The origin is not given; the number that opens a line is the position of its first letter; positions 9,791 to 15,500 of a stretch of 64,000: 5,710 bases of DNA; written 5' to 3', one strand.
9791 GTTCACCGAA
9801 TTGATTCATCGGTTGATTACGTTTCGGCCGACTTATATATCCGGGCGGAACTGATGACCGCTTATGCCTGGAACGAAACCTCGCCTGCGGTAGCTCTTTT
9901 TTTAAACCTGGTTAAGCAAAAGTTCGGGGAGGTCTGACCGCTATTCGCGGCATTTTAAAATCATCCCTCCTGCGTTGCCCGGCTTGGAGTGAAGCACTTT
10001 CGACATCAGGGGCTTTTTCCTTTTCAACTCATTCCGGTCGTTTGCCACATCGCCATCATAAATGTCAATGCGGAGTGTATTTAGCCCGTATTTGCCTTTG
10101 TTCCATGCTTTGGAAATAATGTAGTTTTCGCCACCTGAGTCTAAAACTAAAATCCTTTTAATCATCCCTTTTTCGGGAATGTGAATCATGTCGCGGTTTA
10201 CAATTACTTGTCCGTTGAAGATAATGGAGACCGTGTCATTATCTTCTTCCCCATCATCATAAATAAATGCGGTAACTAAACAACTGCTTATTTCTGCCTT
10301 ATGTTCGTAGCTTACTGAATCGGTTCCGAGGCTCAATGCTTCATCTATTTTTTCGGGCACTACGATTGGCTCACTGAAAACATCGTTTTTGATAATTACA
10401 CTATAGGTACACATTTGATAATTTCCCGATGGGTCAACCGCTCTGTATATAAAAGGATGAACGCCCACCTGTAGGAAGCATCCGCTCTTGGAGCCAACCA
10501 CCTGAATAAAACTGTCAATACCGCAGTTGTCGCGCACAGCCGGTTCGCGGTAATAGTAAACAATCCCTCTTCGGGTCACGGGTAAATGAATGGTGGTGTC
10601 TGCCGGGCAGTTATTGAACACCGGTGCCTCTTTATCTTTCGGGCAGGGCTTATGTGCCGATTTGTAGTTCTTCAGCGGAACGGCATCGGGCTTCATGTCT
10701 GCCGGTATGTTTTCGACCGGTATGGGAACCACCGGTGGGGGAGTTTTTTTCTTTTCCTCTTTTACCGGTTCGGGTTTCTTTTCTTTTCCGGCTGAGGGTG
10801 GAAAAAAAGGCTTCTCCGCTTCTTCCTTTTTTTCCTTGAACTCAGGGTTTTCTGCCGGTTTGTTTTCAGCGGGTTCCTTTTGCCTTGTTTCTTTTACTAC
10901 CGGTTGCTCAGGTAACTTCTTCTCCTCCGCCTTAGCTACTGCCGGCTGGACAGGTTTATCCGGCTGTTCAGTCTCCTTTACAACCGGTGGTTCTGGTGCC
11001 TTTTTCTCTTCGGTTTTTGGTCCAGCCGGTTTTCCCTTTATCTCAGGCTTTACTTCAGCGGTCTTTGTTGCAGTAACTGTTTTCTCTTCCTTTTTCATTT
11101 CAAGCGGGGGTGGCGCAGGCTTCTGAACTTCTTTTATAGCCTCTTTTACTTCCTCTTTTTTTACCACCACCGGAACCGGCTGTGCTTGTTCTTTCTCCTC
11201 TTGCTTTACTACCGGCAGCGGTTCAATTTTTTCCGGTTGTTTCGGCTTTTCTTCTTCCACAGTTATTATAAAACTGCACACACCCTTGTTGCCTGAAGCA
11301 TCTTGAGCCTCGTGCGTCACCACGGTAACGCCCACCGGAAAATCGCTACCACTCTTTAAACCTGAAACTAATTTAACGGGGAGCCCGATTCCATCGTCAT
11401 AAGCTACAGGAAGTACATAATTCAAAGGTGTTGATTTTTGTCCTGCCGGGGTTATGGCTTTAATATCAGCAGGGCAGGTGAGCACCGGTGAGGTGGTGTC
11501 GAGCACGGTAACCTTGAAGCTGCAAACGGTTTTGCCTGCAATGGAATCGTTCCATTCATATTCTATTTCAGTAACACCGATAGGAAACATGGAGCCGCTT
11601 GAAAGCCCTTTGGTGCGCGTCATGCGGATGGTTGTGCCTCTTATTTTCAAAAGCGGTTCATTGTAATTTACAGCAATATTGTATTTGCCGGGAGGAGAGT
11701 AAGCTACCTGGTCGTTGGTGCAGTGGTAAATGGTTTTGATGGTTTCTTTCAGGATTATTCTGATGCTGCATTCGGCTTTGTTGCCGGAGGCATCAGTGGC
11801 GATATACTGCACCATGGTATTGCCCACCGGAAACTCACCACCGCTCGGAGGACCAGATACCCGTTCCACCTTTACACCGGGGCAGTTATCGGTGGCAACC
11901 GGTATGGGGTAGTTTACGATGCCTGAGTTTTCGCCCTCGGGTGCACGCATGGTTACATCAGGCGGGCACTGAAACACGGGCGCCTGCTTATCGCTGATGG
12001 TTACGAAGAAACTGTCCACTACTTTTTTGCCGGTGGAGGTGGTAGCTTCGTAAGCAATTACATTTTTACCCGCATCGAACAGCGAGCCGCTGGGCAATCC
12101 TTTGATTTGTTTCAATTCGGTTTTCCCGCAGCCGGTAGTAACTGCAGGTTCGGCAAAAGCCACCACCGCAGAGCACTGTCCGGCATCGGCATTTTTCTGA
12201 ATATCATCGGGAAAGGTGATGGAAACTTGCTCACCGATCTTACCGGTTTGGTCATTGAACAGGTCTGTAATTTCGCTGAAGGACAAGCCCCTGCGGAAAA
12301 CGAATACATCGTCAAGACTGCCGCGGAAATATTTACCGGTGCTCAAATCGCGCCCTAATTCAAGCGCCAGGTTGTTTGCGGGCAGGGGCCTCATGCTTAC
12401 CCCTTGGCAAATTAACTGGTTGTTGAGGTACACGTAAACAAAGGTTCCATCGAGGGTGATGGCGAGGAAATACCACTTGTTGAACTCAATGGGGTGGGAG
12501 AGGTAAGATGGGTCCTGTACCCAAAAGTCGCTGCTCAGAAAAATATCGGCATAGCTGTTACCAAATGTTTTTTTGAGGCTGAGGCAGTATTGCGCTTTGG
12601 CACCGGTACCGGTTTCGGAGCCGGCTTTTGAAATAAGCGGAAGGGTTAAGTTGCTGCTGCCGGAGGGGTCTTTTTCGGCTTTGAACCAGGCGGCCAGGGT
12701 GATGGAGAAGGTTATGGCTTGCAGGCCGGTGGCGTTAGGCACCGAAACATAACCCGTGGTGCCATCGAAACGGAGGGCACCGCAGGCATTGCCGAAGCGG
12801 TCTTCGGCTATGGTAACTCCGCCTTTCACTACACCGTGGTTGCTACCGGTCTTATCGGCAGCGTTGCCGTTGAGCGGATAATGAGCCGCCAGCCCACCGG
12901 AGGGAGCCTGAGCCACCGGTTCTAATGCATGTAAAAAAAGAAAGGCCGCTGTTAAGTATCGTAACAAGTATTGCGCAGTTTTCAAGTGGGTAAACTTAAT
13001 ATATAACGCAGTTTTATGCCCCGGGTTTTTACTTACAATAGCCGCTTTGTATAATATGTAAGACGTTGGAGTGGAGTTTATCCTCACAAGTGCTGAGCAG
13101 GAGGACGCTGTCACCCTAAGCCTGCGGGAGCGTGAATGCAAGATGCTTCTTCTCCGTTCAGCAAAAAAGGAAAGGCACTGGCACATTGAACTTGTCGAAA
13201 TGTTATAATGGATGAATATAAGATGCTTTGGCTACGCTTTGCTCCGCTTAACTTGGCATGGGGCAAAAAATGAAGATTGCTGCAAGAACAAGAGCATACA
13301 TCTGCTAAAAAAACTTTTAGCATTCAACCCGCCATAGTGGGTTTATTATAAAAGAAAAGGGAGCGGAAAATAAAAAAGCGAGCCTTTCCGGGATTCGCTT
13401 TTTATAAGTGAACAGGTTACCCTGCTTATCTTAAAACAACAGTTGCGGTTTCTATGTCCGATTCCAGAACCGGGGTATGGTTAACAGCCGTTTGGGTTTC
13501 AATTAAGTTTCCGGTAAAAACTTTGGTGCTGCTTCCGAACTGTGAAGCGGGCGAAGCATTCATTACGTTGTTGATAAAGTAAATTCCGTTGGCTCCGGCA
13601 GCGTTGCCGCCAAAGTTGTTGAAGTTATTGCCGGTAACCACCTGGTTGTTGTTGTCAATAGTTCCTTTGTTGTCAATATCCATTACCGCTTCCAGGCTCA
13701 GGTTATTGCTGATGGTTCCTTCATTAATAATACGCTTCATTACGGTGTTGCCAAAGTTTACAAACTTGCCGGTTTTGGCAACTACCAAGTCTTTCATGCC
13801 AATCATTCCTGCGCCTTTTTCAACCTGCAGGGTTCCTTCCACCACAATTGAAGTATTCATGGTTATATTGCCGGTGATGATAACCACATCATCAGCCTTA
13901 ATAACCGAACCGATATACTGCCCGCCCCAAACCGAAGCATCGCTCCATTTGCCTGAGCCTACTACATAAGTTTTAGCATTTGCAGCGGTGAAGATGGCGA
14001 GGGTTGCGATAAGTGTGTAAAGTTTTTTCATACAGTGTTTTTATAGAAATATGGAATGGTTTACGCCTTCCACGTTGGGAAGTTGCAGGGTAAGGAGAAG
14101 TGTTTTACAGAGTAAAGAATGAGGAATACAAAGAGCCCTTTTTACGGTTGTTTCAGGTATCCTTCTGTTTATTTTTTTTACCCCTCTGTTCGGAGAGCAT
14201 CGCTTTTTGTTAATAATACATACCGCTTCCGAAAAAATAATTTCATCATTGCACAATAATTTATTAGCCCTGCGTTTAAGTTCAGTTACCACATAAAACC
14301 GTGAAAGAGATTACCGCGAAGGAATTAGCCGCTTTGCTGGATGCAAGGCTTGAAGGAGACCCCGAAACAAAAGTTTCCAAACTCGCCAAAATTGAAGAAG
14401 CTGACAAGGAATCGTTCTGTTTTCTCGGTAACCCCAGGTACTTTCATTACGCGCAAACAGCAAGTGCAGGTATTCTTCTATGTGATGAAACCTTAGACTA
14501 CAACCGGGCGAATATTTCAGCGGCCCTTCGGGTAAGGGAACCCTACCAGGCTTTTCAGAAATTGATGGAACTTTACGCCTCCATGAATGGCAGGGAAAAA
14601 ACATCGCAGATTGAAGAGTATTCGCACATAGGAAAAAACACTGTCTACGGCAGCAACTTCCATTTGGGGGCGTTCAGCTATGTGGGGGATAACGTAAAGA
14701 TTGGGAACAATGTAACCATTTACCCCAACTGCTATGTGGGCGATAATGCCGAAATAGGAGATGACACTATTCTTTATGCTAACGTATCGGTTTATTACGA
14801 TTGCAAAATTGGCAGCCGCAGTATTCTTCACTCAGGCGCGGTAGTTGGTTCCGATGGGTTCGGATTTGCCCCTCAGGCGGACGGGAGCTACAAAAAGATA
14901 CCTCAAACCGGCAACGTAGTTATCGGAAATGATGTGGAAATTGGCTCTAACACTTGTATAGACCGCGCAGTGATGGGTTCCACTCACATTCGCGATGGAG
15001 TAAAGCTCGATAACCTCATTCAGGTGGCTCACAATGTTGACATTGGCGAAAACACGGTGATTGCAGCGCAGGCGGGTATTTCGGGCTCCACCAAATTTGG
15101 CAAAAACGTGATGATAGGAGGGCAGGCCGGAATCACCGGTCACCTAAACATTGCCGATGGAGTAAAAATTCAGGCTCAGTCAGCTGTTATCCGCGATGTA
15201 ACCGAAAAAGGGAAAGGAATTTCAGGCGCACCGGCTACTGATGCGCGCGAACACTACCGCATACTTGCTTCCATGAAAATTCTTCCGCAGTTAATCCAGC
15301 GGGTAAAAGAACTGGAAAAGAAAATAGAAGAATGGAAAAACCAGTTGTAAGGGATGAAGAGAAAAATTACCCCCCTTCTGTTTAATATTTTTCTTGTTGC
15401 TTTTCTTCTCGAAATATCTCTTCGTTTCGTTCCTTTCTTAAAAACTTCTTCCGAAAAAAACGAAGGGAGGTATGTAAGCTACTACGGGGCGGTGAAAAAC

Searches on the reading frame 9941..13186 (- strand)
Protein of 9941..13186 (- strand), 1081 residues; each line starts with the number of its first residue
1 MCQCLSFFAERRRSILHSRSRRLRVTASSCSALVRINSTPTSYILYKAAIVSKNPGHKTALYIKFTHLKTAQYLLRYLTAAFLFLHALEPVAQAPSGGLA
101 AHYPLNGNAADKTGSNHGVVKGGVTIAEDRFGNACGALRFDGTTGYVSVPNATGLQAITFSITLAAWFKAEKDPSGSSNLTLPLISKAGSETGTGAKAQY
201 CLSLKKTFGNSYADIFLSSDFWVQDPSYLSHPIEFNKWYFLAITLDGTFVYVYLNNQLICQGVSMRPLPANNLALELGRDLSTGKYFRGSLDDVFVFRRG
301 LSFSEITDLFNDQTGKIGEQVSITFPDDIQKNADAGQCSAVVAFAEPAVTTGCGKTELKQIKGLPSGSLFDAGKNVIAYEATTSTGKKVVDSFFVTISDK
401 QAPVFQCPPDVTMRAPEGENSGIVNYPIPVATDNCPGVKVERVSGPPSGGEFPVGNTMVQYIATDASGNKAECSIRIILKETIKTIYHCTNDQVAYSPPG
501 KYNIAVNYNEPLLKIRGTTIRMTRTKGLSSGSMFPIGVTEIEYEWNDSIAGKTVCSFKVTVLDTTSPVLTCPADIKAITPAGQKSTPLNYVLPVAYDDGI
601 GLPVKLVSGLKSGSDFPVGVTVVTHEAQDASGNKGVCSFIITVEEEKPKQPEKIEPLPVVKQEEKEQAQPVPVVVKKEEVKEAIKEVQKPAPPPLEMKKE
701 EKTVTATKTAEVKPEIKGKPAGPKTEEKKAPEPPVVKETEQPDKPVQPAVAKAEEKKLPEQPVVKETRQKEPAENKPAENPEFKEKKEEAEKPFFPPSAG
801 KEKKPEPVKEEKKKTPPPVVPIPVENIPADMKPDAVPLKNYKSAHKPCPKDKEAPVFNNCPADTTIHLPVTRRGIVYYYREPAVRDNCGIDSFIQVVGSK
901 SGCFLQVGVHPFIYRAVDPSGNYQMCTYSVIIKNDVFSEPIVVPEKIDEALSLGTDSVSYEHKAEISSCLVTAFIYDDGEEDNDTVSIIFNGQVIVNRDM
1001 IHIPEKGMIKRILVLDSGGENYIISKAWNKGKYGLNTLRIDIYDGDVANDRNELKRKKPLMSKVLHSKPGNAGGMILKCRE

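Call 89: search_protein_families(library=pfam, proteins=[window:9941-13186:-], max_evalue=0.00001)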
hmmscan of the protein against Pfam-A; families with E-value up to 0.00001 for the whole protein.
window:9941-13186:- (1081 aa): 2 families
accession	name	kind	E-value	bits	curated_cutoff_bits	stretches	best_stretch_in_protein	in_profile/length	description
PF02494.22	HYR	-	1.4e-55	186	21.7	4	563-643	2-81/81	HYR domain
PF13385.13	Laminin_G_3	-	1.3e-15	58.3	27.6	1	141-306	1-150/151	Concanavalin A-like lectin/glucanases superfamily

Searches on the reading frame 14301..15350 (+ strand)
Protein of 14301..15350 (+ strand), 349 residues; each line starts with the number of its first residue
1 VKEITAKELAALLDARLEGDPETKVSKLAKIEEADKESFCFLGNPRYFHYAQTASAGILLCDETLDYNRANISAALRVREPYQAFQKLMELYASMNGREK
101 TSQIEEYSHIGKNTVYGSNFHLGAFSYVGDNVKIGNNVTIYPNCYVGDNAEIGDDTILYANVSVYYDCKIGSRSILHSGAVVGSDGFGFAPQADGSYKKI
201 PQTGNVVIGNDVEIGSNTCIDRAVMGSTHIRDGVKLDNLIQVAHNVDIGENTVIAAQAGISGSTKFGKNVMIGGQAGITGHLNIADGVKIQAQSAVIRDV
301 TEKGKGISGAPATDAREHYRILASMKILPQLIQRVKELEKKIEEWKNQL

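Call 89: search_protein_families(library=pfam, proteins=[window:14301-15350:+], max_evalue=0.00001)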
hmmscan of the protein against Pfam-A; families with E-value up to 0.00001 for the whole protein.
window:14301-15350:+ (349 aa): 4 families
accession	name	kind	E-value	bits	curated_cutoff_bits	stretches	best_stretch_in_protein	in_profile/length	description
PF00132.30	Hexapep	-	1.3e-31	107.4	27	3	149-183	1-35/36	Bacterial transferase hexapeptide (six repeats)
PF25084.1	LbH_EIF2B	-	4.4e-18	65.7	54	1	99-184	13-101/105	EIF2B subunit epsilon LbH domain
PF04613.19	LpxD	-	5.6e-14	52.2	30.8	1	23-91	2-70/70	UDP-3-O-[3-hydroxymyristoyl] glucosamine N-acyltransferase, LpxD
PF14602.12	Hexapep_2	-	5.3e-06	26.5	27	0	206-238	2-28/34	Hexapeptide repeat of succinyl-transferase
